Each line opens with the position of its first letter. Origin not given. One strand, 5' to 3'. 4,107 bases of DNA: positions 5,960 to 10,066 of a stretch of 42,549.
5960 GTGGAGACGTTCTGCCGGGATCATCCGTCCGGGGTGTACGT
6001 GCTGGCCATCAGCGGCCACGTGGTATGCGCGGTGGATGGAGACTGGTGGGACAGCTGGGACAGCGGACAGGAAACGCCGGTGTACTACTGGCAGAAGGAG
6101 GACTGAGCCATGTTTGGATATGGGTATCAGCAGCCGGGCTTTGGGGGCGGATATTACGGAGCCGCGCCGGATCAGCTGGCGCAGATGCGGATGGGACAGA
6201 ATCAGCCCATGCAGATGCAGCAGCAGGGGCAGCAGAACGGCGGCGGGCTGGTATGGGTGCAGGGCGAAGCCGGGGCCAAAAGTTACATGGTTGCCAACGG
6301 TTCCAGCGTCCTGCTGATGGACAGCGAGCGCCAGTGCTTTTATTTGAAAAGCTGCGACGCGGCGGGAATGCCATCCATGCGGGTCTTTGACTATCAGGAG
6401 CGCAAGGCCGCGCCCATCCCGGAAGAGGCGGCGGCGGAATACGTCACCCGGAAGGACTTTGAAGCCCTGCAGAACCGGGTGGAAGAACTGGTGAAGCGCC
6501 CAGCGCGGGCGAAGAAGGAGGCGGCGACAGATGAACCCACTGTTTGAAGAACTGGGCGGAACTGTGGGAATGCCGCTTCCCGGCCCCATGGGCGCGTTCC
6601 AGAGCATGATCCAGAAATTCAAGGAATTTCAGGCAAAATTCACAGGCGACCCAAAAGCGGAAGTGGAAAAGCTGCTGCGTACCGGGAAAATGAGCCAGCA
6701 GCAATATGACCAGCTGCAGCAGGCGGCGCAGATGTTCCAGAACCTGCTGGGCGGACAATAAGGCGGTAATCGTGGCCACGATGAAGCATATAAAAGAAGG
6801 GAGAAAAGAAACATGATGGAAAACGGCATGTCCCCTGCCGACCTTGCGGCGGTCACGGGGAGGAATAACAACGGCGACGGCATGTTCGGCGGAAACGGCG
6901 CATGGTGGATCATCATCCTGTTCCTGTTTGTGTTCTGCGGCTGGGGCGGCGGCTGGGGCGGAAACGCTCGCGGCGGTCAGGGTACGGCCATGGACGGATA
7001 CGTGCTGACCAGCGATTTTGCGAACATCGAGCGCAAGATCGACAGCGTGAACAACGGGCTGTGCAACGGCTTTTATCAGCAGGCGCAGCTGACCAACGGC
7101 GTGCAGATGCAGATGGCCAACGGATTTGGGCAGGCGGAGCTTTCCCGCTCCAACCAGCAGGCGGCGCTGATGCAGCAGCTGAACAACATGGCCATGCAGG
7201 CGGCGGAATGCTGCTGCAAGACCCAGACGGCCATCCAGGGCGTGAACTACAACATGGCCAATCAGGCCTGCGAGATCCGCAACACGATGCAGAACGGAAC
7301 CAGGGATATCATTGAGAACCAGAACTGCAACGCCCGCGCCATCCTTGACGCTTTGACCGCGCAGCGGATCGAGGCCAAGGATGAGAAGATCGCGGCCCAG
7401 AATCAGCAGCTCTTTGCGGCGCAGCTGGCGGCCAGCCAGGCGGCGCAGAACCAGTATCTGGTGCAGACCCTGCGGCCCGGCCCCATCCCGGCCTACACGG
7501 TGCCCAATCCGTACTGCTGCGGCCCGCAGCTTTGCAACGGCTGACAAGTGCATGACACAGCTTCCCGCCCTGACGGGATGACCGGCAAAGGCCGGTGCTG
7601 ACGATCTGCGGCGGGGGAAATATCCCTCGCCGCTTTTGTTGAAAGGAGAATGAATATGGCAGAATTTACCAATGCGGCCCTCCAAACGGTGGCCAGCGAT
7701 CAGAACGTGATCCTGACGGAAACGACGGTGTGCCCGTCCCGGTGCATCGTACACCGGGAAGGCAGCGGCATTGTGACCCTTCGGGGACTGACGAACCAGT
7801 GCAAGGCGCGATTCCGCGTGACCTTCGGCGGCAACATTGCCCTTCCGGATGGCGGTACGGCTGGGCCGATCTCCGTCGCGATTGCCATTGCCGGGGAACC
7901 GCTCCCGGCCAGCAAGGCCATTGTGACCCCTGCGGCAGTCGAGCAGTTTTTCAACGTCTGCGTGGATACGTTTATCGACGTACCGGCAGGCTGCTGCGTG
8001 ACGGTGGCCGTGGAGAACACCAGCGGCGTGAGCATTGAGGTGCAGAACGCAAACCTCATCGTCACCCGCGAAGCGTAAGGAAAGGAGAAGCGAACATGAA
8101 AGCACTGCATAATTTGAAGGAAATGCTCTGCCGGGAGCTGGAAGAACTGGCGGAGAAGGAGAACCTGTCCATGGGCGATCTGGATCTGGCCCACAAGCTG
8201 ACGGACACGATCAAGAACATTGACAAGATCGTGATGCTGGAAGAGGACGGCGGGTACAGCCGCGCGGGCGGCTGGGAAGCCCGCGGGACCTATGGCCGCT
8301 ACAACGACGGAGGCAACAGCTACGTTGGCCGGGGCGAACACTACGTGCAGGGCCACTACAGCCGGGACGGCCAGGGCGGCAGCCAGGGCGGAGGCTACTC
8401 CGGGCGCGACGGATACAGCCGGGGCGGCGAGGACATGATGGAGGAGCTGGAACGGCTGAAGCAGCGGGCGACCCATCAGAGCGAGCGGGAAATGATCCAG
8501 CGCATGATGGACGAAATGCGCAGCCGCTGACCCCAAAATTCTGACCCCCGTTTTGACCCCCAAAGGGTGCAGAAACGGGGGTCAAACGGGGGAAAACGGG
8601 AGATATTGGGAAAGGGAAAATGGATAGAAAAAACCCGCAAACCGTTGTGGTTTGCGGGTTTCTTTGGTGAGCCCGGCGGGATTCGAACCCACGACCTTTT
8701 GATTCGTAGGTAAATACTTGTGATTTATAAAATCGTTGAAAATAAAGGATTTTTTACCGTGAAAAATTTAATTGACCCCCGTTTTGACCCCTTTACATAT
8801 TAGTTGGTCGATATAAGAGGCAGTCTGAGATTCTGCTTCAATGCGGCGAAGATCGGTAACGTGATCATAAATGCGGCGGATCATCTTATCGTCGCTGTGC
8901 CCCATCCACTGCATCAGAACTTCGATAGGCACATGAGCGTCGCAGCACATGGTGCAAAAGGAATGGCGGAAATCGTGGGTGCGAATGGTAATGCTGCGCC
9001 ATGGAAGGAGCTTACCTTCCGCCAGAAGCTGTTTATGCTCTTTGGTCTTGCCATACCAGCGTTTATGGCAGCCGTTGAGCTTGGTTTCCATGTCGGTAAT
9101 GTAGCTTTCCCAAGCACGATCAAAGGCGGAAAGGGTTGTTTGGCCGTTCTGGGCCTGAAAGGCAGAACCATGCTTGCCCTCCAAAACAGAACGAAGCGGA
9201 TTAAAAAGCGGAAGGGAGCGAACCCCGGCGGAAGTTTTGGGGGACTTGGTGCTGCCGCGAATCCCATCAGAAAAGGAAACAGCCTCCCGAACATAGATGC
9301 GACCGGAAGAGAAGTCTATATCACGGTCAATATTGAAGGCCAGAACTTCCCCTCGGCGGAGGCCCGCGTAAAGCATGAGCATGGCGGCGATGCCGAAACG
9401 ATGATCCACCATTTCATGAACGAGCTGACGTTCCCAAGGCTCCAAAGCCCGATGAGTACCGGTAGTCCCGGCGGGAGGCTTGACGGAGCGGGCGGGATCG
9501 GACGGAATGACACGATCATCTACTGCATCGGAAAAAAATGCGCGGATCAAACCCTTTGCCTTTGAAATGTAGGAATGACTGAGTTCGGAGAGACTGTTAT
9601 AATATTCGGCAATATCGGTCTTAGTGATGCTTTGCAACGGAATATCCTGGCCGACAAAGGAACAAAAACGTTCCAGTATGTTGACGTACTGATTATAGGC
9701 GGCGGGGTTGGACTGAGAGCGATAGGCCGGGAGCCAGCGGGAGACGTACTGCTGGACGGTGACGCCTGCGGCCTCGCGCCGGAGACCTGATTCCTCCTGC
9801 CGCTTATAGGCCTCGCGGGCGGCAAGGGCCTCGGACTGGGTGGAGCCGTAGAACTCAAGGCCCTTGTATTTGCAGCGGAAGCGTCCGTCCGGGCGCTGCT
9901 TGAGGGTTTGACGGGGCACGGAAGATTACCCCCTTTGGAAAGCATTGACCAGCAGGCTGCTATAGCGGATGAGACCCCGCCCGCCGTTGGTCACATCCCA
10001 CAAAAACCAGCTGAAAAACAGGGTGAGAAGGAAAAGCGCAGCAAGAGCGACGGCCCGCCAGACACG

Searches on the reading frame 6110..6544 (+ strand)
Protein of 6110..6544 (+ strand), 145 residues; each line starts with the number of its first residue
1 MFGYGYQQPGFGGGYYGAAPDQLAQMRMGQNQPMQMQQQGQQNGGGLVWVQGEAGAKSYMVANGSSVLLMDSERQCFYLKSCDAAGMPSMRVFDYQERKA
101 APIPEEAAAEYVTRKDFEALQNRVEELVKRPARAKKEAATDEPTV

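Call 16: search_protein_families(library=phrogs, proteins=[window:6110-6544:+], max_evalue=0.001)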
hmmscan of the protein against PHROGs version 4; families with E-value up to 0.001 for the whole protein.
window:6110-6544:+ (145 aa): 1 family
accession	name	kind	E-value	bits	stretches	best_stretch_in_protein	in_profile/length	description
phrog_21718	-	unknown function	1.9e-33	116.7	1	21-136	27-149/159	-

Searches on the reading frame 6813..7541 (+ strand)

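Call 16: search_protein_families(library=phrogs, proteins=[window:6813-7541:+], max_evalue=0.001)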
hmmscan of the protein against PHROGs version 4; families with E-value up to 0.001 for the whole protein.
window:6813-7541:+ (243 aa): 1 family
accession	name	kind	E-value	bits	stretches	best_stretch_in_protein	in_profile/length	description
phrog_16490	-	unknown function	6.3e-46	158.3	1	2-237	3-260/286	-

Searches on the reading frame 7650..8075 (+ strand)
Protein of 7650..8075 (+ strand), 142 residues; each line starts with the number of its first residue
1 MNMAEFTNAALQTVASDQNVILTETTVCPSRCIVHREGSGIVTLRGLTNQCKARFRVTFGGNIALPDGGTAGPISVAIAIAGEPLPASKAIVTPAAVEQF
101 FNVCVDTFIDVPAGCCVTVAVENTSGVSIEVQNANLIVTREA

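Call 16: search_protein_families(library=phrogs, proteins=[window:7650-8075:+], max_evalue=0.001)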
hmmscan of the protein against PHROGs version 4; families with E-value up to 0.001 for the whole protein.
window:7650-8075:+ (142 aa): 1 family
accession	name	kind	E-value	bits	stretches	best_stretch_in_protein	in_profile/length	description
phrog_20016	-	unknown function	1.6e-61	207.1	1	3-142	1-141/141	-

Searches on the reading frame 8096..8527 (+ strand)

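Call 16: search_protein_families(library=phrogs, proteins=[window:8096-8527:+], max_evalue=0.001)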
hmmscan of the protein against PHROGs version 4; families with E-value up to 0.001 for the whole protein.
window:8096-8527:+ (144 aa): 1 family
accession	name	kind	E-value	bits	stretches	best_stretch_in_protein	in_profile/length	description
phrog_28802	-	unknown function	3.3e-08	35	1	5-113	3-104/190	-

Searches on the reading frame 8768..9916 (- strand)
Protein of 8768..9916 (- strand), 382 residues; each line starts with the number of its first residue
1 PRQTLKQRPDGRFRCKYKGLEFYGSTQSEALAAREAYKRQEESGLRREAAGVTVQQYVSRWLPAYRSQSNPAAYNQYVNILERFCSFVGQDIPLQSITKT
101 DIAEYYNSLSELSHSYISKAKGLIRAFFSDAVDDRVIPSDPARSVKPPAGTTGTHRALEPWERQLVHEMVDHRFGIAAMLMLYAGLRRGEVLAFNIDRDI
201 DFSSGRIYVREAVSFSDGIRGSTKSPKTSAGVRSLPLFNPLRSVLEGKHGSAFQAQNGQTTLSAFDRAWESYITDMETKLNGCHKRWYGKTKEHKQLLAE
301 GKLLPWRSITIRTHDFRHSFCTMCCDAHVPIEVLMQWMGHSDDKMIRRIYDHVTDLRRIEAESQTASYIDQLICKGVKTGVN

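Call 17: search_protein_families(library=phrogs, proteins=[window:8768-9916:-], max_evalue=0.001)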
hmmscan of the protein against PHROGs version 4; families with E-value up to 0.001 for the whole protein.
window:8768-9916:- (382 aa): 4 families
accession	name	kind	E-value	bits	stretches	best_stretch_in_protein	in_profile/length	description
phrog_1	-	integration and excision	9e-52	178.1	1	7-372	118-454/611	integrase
phrog_216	-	integration and excision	3.8e-19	69.9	1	125-361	23-232/301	integrase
phrog_7685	-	integration and excision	4.7e-08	33.9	1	308-358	178-228/240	integrase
phrog_23271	-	unknown function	0.00037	21.4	1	311-360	9-53/67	-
